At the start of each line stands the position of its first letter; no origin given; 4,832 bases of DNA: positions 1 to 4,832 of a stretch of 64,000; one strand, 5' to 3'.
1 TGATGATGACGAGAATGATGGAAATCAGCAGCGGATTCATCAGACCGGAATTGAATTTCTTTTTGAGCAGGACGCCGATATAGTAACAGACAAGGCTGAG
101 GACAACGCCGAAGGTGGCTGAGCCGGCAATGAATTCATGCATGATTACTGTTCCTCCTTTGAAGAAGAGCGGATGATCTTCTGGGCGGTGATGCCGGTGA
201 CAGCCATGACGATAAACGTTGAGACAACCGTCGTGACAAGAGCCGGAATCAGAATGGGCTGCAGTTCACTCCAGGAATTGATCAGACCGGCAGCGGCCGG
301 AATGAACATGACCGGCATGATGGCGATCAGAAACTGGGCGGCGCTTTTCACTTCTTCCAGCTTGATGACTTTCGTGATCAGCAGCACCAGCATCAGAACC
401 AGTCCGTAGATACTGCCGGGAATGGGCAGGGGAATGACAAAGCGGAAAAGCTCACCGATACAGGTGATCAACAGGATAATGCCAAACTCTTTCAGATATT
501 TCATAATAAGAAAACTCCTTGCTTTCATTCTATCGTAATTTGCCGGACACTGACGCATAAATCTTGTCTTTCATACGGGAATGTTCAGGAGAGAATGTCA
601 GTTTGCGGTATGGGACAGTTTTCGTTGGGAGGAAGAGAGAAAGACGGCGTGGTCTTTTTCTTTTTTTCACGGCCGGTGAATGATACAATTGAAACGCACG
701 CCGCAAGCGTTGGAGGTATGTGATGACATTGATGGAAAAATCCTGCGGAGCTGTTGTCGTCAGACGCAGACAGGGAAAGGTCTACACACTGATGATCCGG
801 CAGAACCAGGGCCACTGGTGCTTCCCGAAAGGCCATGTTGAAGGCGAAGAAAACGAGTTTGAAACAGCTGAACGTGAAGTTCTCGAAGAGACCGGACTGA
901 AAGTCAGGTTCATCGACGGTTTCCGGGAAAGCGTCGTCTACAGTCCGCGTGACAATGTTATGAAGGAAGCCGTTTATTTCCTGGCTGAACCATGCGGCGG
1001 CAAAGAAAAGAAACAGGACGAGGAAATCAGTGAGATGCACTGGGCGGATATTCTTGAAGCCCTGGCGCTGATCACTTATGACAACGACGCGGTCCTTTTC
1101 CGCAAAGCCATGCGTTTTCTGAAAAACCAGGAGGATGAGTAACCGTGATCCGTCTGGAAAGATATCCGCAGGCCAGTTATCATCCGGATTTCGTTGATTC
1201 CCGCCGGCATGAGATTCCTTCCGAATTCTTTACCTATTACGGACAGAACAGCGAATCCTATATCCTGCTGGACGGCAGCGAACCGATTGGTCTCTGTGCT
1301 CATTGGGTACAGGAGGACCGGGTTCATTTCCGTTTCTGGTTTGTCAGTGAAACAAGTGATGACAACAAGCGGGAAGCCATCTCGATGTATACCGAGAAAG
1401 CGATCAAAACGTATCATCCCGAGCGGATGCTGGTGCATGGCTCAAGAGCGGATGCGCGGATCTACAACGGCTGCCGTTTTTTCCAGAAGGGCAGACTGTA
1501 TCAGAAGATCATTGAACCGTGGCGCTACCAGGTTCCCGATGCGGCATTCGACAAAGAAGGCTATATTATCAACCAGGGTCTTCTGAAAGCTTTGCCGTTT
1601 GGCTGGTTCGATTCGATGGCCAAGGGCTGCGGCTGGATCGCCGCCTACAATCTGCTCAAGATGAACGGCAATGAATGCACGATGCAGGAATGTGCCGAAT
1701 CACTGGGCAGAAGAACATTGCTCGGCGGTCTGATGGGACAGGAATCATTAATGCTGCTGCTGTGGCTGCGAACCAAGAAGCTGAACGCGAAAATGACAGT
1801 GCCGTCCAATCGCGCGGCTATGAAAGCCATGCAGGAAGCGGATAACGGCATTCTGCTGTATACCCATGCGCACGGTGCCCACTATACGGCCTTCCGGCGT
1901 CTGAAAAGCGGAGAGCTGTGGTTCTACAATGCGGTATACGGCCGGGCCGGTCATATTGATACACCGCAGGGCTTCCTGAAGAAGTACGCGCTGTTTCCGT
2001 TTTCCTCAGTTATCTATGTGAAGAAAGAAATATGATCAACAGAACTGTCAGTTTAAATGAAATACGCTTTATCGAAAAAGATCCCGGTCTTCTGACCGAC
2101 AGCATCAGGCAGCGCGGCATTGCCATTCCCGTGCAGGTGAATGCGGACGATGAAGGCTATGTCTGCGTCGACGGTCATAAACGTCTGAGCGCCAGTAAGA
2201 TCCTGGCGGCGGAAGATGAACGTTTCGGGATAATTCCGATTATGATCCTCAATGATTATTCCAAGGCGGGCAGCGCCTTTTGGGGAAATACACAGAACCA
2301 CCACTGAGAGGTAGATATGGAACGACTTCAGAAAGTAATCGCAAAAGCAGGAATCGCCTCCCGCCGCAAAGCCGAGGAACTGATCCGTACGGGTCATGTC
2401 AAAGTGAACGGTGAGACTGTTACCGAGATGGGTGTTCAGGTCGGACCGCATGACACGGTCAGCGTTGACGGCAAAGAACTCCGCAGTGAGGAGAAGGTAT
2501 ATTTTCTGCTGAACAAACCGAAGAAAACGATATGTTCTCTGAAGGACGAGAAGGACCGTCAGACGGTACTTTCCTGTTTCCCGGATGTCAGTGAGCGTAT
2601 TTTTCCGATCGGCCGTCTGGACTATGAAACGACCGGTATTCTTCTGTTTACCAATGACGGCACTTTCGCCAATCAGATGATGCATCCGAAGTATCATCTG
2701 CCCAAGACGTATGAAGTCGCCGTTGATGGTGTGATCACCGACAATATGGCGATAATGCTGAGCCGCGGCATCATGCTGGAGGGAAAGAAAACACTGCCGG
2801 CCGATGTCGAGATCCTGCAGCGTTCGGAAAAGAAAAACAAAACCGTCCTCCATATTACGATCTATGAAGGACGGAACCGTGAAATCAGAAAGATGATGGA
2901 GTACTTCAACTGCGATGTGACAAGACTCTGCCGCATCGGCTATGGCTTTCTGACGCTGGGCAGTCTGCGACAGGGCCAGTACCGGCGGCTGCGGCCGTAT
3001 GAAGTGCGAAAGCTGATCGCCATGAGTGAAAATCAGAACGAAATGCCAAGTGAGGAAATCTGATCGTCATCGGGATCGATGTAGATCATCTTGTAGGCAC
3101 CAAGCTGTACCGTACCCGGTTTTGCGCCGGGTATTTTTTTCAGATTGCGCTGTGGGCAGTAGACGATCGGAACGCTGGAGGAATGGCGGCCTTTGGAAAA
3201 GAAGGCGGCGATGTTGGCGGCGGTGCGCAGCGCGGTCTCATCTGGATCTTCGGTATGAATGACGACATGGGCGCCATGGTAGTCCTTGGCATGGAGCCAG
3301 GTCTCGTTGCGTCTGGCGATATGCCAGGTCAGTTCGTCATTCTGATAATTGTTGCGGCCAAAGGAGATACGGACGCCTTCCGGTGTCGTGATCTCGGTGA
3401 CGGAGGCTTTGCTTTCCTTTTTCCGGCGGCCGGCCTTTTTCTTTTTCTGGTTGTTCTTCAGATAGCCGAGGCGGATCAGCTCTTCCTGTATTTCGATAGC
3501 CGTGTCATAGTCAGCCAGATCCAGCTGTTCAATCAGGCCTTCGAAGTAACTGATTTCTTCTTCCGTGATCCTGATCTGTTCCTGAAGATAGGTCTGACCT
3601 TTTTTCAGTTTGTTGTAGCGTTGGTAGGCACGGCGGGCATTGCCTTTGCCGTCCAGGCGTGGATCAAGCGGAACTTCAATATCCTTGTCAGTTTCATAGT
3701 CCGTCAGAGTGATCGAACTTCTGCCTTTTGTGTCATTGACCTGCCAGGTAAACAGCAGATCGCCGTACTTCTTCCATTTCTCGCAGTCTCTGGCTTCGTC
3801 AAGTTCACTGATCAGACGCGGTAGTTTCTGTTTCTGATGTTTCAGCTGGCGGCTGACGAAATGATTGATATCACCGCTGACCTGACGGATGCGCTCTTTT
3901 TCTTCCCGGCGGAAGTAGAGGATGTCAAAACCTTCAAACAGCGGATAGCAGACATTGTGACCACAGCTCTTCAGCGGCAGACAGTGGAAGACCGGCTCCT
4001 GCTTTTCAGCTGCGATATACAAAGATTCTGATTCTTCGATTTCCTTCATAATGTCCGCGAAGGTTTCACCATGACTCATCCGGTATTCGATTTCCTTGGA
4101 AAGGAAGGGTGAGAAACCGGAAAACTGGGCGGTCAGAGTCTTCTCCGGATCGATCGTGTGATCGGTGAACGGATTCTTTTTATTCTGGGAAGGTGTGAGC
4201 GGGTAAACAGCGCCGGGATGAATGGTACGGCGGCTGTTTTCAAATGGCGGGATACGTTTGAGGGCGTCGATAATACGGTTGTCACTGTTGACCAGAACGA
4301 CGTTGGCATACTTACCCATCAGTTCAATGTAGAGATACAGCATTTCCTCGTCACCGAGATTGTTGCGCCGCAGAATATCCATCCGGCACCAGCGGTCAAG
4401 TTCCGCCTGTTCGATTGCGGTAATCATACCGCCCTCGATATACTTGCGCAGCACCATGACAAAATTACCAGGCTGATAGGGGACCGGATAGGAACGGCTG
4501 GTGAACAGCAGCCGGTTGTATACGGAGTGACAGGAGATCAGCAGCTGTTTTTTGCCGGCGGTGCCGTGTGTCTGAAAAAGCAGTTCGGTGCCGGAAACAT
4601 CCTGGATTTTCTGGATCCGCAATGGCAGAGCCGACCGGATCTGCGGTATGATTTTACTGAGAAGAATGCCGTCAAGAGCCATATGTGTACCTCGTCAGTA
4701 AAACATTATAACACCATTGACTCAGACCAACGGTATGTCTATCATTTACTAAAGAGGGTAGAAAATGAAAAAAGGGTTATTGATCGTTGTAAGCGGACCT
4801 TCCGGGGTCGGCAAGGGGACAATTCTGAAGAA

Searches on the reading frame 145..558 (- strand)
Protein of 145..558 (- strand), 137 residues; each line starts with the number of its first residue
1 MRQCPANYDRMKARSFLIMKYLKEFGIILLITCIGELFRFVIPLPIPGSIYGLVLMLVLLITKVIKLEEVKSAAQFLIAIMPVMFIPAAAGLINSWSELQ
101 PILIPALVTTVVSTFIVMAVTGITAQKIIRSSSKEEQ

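Call 71: search_protein_families(library=pfam, proteins=[window:145-558:-], max_evalue=0.001)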
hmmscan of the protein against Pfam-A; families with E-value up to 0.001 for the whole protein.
window:145-558:- (137 aa): 1 family
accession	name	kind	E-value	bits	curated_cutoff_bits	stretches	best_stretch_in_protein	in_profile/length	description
PF03788.19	LrgA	-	2.5e-29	101.5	28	1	33-124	2-93/94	LrgA family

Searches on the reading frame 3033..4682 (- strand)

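Call 71: search_protein_families(library=pfam, proteins=[window:3033-4682:-], max_evalue=0.001)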
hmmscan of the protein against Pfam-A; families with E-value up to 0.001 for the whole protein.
window:3033-4682:- (549 aa): 3 families
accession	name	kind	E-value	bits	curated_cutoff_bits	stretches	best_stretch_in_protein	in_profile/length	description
PF05833.16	NFACT_N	-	3.4e-99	333.1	31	1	4-417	1-452/456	NFACT N-terminal and middle domains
PF05670.18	NFACT-R_1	-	4.8e-10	40.4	29.8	1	432-525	6-108/112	NFACT protein RNA binding domain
PF18297.6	NFACT-R_2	-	1.5e-08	35.1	26.9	1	434-513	7-84/104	NFACT protein RNA binding domain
